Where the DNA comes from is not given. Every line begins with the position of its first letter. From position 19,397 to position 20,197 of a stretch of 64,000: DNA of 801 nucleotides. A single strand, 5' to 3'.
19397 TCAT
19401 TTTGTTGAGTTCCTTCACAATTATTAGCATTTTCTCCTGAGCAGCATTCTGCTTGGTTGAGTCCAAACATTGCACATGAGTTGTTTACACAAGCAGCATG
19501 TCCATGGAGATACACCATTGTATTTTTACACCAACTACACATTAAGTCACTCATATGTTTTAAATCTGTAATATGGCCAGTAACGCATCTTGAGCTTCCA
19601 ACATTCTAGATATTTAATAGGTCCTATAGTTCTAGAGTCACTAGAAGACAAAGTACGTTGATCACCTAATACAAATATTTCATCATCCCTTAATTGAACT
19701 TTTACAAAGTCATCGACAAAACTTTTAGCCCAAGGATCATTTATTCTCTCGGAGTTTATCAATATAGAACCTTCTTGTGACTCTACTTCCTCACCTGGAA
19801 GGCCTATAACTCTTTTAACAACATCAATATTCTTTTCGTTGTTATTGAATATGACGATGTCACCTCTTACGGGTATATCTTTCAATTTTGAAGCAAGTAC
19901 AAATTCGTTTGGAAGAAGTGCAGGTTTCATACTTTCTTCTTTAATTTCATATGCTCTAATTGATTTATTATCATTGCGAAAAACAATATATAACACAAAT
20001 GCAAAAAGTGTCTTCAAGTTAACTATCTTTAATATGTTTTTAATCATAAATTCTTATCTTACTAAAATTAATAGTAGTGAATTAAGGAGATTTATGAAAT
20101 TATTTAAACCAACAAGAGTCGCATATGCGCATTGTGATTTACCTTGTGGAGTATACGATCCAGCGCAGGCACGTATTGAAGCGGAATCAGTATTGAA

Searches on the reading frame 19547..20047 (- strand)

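Call 66: search_protein_families(library=pfam, proteins=[window:19547-20047:-], max_evalue=0.001)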
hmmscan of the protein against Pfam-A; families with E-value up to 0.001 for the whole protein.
window:19547-20047:- (166 aa): 1 family
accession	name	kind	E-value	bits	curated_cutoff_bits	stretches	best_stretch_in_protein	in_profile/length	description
PF10502.14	Peptidase_S26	-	1.8e-24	87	22.9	1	15-145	8-155/168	Signal peptidase, peptidase S26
